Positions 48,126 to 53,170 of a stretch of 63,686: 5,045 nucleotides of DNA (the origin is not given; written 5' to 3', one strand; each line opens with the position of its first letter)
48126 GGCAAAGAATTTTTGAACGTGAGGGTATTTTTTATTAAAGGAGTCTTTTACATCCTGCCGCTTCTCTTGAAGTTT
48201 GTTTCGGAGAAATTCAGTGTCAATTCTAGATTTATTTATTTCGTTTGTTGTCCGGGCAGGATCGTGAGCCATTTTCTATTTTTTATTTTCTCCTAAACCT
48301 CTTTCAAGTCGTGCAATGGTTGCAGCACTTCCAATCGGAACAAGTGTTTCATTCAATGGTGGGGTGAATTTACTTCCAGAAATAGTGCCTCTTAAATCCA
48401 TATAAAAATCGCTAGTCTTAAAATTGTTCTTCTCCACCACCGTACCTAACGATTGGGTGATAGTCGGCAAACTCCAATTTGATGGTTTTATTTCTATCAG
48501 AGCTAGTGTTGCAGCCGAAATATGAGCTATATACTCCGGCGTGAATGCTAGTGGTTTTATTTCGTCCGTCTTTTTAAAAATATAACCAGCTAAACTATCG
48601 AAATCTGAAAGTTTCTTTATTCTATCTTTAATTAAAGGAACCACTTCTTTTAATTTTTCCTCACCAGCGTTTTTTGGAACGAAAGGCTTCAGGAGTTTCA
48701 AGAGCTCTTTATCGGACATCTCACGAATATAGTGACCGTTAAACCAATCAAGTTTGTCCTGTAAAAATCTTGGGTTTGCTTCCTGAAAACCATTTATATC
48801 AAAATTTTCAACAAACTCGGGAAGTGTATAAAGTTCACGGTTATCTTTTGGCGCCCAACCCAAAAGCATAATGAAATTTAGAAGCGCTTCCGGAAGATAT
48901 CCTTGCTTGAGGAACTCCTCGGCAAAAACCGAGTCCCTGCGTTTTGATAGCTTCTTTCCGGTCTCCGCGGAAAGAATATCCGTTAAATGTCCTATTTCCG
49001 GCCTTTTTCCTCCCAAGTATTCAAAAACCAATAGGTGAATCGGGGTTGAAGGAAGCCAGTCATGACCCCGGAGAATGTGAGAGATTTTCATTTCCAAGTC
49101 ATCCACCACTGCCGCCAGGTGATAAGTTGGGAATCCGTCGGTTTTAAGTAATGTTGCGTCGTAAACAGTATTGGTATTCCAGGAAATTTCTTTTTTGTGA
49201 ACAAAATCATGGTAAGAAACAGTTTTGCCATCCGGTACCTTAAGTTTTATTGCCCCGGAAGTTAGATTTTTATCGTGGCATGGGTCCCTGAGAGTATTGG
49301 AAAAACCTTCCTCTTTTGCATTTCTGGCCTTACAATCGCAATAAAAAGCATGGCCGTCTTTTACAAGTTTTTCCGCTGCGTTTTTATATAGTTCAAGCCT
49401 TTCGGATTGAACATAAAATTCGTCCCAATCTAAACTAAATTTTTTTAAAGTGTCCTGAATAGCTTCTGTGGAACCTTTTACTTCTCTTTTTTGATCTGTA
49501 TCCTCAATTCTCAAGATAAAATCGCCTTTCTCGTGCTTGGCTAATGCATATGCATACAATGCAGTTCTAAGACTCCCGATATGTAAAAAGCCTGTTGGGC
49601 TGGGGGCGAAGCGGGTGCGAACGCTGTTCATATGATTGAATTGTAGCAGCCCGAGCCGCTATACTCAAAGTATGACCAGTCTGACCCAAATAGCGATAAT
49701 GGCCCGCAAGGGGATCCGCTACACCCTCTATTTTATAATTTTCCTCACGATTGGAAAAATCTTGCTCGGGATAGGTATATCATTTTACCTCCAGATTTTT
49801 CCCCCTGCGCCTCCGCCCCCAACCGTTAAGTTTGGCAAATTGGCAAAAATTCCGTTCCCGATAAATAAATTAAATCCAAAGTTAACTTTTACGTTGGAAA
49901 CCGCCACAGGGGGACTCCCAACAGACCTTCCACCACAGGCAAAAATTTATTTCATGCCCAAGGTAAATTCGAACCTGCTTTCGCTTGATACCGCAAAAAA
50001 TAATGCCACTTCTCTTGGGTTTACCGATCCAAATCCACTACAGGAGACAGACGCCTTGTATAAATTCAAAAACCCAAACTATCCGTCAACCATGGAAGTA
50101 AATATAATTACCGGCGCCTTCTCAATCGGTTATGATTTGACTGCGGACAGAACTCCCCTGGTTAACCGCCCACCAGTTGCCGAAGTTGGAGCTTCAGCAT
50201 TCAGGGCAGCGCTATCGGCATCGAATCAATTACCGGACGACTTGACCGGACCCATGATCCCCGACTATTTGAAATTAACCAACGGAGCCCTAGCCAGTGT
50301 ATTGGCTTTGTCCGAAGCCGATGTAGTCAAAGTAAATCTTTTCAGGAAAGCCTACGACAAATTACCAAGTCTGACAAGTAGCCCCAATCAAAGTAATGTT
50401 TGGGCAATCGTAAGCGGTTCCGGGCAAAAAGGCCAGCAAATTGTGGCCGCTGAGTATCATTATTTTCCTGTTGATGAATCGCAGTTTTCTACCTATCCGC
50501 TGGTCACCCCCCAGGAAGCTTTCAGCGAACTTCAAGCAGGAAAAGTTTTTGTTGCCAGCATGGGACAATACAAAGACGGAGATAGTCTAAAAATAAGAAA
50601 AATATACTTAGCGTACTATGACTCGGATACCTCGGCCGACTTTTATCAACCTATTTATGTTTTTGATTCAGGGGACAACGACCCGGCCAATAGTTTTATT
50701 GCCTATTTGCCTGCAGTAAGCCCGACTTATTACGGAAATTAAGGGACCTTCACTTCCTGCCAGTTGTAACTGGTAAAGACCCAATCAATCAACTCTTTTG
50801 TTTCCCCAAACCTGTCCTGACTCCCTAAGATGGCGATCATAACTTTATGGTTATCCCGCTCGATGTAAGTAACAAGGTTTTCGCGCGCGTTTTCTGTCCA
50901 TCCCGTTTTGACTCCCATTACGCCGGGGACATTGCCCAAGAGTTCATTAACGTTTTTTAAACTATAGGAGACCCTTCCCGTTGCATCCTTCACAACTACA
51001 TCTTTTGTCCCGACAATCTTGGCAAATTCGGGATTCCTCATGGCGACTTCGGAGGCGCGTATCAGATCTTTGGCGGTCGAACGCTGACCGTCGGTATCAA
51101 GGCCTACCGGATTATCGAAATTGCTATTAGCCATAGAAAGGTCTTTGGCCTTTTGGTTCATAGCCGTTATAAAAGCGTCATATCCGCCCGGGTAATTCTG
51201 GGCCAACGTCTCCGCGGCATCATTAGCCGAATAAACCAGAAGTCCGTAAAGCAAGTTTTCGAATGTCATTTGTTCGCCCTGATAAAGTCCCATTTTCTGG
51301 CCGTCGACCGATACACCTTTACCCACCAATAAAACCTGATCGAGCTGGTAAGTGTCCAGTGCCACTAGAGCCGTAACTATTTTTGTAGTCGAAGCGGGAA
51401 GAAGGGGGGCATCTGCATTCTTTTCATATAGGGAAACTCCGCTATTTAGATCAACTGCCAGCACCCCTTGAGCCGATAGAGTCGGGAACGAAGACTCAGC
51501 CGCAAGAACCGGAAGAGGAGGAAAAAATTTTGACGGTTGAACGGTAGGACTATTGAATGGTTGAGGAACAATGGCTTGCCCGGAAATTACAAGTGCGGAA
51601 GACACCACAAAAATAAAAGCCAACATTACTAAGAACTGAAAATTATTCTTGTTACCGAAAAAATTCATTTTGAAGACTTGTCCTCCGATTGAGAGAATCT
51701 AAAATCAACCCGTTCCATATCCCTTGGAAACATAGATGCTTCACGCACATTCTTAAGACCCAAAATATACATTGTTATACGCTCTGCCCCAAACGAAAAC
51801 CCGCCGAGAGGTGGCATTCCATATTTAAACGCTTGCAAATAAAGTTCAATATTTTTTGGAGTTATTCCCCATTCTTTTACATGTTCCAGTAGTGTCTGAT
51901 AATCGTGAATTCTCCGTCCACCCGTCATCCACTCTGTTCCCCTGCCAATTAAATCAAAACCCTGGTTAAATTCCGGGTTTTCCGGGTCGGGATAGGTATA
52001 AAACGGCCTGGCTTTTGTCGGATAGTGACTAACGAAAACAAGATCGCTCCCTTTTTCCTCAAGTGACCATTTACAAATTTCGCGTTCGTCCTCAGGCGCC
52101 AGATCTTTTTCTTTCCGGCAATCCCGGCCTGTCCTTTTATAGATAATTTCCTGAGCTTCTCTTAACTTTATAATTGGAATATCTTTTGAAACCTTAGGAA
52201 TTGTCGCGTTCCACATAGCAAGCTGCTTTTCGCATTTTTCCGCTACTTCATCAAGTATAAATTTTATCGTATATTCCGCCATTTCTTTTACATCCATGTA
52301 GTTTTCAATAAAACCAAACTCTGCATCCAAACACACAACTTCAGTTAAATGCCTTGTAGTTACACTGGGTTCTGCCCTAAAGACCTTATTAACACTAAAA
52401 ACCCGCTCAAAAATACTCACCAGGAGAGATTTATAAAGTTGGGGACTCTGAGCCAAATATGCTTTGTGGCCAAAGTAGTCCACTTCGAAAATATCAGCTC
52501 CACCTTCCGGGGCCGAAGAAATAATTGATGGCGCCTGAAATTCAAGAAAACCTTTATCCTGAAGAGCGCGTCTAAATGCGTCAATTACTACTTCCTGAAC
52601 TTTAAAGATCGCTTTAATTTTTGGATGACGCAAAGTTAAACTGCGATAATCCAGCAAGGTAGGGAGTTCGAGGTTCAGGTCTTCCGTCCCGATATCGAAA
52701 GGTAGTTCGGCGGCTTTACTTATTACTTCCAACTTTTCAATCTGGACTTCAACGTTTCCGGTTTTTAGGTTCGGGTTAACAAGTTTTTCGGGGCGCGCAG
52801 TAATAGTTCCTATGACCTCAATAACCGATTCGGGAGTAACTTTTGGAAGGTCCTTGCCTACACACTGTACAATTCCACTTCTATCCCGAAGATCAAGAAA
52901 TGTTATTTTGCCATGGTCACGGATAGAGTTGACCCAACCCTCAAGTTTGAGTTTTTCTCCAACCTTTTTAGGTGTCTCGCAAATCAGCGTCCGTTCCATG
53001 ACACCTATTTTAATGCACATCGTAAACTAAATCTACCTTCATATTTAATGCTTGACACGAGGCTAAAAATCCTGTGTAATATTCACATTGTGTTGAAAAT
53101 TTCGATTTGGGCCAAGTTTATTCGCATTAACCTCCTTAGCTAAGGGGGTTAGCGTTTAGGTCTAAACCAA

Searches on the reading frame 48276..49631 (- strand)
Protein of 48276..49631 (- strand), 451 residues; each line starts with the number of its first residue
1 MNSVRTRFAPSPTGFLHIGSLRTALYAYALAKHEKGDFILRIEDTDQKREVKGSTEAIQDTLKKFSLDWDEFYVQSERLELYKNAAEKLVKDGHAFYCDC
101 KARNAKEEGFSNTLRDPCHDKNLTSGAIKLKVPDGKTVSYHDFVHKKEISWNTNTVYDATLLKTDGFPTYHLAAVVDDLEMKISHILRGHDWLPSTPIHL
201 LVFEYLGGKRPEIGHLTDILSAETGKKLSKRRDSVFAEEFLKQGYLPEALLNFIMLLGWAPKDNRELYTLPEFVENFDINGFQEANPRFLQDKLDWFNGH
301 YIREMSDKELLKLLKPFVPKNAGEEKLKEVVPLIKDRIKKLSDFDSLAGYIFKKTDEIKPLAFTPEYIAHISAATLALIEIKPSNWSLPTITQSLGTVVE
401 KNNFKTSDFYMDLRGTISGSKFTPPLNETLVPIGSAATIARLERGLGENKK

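Call 65: search_protein_families(library=pfam, proteins=[window:48276-49631:-], max_evalue=0.001)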
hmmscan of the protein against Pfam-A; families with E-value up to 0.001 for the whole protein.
window:48276-49631:- (451 aa): 2 families
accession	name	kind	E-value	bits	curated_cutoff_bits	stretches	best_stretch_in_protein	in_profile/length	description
PF00749.27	tRNA-synt_1c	-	8.6e-76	255.3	23.4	1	4-296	2-314/314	tRNA synthetases class I (E and Q), catalytic domain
PF19269.4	Anticodon_2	-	9.9e-20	71.8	23.6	1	309-446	1-141/141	Anticodon binding domain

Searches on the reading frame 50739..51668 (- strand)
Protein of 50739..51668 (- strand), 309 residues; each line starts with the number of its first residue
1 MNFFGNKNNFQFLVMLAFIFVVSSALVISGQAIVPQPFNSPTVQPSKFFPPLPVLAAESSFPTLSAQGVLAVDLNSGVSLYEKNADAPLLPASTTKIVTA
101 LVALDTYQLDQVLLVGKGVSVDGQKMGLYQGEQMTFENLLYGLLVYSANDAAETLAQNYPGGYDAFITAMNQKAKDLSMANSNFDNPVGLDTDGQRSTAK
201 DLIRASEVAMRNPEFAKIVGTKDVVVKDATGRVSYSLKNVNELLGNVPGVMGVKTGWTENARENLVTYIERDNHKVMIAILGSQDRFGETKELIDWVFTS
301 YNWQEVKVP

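Call 65: search_protein_families(library=pfam, proteins=[window:50739-51668:-], max_evalue=0.001)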
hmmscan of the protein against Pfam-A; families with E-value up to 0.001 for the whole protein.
window:50739-51668:- (309 aa): 4 families
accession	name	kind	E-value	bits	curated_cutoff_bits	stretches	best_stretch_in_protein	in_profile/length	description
PF00768.25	Peptidase_S11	-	1.1e-47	162.9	27.6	1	60-283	6-237/239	D-alanyl-D-alanine carboxypeptidase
PF02113.21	Peptidase_S13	-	1e-07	31.6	22.8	1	65-107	17-59/444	D-Ala-D-Ala carboxypeptidase 3 (S13) family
PF00905.27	Transpeptidase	-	0.00021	21.1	22.1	0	80-198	31-142/299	Penicillin binding protein transpeptidase domain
PF13354.11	Beta-lactamase2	-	0.00027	20.8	22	1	68-205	1-142/214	Beta-lactamase enzyme family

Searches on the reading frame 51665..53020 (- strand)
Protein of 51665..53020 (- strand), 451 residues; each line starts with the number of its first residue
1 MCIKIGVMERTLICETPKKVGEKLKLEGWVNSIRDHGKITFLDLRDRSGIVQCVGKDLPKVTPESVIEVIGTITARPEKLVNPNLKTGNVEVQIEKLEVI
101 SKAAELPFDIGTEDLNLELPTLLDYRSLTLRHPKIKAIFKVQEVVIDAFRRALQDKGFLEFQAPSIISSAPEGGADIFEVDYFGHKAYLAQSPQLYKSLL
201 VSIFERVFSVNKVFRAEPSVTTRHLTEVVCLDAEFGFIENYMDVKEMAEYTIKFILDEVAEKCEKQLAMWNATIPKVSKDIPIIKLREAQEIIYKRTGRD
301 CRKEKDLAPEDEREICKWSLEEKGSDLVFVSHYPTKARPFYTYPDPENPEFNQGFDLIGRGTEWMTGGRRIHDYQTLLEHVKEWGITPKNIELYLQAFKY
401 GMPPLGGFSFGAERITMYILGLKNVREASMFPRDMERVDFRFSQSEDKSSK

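Call 66: search_protein_families(library=pfam, proteins=[window:51665-53020:-], max_evalue=0.001)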
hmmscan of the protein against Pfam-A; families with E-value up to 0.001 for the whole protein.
window:51665-53020:- (451 aa): 2 families
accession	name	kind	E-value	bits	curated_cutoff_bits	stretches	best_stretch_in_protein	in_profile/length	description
PF00152.25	tRNA-synt_2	-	1.2e-71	241.8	25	1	121-434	4-307/308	tRNA synthetases class II (D, K and N)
PF01336.31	tRNA_anti-codon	-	1.8e-14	53.9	27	1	25-100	2-75/75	OB-fold nucleic acid binding domain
